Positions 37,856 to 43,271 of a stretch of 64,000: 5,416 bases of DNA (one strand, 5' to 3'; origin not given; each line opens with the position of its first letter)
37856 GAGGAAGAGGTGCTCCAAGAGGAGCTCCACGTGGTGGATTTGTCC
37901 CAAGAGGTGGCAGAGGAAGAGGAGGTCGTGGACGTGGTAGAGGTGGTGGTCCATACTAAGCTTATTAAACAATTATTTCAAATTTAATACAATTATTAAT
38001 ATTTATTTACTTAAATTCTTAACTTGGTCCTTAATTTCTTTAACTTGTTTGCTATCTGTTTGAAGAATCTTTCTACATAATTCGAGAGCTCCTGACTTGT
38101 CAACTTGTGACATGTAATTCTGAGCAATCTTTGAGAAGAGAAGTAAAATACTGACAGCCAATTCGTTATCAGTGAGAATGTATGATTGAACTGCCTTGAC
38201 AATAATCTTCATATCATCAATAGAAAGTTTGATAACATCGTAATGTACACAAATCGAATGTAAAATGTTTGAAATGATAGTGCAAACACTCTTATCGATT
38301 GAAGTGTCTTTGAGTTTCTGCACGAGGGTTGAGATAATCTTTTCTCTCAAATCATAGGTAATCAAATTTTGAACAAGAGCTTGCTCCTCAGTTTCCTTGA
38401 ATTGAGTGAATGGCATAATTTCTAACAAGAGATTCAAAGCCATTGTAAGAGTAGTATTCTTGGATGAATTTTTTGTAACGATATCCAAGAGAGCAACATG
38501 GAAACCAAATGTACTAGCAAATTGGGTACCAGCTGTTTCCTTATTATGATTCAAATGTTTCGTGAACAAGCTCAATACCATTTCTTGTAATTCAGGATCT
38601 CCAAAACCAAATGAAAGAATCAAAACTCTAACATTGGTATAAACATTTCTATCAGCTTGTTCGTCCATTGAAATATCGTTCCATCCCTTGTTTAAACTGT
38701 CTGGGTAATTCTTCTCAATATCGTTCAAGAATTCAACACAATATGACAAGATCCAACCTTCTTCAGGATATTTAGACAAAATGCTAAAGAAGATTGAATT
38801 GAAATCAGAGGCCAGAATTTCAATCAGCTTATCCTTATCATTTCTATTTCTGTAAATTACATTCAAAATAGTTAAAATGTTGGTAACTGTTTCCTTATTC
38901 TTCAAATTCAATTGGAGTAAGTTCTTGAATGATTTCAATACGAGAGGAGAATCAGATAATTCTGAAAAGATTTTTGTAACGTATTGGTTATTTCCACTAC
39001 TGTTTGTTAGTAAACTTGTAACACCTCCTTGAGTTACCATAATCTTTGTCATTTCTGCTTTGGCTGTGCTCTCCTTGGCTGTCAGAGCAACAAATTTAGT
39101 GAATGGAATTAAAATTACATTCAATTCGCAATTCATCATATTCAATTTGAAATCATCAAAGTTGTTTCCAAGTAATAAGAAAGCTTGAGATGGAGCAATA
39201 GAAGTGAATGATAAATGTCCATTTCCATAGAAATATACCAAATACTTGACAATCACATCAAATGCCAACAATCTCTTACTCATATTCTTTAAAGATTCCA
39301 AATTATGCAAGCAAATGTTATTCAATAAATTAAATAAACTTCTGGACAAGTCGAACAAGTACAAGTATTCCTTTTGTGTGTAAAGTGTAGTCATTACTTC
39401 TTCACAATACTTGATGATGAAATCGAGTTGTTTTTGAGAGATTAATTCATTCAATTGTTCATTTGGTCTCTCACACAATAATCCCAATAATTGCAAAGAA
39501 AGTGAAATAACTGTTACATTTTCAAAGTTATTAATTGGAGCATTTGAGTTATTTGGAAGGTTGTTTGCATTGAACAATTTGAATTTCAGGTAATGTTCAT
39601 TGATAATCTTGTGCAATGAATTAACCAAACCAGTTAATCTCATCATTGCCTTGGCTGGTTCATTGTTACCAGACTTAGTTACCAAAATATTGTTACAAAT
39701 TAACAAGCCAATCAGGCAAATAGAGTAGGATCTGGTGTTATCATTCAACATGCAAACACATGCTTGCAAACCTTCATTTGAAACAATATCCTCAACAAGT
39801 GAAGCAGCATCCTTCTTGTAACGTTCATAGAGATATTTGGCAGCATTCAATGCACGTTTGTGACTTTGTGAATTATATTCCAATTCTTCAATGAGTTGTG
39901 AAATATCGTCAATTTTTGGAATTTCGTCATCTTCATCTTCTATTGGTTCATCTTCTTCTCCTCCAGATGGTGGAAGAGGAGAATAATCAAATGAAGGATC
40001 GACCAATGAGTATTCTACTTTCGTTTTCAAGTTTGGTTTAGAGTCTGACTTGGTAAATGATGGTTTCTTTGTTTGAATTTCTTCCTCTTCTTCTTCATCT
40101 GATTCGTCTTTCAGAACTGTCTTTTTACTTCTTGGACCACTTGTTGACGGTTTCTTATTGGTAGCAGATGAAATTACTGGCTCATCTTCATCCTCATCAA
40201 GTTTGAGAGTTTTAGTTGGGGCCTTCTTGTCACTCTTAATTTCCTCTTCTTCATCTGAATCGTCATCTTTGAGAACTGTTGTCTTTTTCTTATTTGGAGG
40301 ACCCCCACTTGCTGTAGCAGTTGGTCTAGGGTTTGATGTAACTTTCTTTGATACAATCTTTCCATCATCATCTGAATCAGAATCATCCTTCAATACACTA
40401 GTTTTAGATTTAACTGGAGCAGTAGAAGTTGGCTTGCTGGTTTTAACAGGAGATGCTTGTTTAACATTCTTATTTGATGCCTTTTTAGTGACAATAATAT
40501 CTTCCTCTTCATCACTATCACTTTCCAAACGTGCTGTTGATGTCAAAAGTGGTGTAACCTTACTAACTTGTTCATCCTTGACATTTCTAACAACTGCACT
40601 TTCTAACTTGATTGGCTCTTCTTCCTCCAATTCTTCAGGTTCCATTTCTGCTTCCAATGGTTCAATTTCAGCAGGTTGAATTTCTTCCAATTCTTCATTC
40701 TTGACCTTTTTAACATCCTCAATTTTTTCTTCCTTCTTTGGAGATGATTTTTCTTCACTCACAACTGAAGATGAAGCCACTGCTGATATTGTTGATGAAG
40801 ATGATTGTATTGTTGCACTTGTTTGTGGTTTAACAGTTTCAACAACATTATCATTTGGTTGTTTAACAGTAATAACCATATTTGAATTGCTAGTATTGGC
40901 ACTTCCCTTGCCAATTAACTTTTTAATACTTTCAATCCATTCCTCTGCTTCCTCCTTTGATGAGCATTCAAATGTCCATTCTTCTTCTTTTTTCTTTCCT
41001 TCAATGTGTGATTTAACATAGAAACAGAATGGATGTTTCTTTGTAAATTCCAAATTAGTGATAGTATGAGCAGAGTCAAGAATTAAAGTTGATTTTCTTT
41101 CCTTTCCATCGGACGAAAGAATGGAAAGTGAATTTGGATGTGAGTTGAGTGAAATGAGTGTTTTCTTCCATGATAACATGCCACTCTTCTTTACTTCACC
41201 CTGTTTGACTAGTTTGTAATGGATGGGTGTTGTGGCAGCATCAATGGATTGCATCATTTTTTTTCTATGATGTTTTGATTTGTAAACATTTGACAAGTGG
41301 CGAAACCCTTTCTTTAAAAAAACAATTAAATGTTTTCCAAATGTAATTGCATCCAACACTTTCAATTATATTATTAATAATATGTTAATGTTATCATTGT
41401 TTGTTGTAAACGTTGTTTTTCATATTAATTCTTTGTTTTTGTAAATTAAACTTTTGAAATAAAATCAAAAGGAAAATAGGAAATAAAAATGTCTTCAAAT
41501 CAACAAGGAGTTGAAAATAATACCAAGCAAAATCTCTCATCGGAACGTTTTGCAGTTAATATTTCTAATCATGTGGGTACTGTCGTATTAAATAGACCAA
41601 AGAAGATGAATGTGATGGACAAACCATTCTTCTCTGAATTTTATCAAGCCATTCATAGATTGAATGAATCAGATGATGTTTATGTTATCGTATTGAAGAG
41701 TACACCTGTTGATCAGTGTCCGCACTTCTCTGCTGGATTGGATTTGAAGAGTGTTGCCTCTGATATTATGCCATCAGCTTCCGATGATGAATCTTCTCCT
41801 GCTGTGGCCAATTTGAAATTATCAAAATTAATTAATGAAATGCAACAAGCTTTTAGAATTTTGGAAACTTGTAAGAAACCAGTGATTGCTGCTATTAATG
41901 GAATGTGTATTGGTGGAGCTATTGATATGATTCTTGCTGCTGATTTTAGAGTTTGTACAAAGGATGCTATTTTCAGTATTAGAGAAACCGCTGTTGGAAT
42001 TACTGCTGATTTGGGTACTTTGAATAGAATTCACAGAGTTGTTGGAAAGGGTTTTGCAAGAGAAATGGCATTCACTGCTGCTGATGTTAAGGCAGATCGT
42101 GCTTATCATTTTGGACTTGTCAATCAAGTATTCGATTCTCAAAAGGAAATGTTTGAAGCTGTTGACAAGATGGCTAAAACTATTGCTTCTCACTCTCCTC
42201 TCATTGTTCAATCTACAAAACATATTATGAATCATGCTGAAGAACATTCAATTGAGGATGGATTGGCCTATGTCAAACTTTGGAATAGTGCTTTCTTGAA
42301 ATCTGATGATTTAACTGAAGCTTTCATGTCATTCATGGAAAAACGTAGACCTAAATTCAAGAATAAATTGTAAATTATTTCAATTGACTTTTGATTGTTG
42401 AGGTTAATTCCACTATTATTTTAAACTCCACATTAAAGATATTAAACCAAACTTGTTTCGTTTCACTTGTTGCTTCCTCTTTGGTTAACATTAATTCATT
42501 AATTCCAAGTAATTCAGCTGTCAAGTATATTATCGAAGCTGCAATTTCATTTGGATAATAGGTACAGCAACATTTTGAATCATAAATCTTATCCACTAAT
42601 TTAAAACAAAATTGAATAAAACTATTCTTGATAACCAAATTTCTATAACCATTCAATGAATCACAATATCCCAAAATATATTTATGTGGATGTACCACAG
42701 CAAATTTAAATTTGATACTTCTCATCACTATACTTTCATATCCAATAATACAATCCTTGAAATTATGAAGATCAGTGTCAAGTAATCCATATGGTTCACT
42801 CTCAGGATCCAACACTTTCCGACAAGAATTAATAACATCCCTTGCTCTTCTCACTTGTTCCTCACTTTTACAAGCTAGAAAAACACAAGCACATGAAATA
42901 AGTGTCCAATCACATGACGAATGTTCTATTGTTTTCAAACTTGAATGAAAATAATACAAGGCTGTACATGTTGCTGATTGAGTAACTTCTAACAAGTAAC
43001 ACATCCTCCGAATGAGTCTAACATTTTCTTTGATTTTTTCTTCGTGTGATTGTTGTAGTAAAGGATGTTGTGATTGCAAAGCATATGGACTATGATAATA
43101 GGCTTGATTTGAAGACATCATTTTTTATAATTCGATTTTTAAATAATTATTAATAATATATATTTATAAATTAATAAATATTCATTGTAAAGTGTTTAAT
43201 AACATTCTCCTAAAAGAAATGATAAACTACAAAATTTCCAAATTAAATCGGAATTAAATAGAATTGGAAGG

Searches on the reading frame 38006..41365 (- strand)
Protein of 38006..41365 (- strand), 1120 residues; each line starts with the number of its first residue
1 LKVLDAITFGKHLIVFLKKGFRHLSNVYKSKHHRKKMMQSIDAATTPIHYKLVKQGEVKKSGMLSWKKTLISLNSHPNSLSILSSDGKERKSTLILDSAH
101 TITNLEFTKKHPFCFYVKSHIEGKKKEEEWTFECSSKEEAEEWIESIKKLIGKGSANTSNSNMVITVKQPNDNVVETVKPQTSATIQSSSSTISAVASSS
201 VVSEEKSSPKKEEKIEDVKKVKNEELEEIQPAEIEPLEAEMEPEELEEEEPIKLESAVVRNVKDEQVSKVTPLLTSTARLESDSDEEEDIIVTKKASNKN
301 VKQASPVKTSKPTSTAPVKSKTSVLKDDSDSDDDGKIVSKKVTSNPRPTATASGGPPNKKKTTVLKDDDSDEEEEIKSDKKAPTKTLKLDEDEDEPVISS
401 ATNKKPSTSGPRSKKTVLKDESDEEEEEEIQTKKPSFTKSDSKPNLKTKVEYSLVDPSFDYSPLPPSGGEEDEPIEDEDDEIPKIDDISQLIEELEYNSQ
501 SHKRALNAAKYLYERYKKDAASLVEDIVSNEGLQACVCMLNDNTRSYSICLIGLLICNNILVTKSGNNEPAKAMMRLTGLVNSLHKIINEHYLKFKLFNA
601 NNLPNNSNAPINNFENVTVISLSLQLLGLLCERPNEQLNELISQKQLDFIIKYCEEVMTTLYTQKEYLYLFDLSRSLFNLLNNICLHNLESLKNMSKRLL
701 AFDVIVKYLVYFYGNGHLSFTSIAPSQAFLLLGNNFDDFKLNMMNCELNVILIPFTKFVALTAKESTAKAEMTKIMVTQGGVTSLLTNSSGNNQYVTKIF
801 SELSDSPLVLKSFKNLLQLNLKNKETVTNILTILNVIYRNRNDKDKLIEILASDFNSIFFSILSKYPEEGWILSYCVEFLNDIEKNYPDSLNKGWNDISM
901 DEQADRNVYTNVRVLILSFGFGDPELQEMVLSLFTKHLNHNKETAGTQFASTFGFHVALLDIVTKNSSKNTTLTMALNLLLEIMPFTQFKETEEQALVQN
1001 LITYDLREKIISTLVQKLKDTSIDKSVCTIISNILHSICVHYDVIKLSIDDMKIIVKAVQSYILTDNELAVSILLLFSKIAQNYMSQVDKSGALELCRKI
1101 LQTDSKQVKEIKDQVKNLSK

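Call 10: search_protein_families(library=pfam, proteins=[window:38006-41365:-], max_evalue=0.01)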
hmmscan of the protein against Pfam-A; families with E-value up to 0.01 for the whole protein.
window:38006-41365:- (1120 aa): 1 family
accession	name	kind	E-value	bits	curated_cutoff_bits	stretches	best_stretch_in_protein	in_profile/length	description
PF00169.35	PH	-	7.7e-10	39.7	25.1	1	52-151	7-104/105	PH domain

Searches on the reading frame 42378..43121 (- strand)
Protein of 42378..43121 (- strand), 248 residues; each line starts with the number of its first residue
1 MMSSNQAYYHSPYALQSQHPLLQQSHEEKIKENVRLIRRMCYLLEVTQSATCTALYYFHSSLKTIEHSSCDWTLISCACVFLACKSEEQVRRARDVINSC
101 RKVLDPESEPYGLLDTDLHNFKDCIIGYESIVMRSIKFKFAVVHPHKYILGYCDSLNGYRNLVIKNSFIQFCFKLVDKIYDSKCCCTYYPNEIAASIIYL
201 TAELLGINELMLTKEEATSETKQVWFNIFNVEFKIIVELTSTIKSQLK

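Call 10: search_protein_families(library=pfam, proteins=[window:42378-43121:-], max_evalue=0.01)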
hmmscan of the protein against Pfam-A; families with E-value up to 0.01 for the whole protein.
window:42378-43121:- (248 aa): 2 families
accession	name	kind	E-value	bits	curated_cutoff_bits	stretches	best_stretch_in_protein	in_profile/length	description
PF00134.28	Cyclin_N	-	4.5e-08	33.3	23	1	19-103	18-105/127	Cyclin, N-terminal domain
PF00382.24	TFIIB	-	0.00059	20.2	23.6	1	32-98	7-73/92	Transcription factor TFIIB repeat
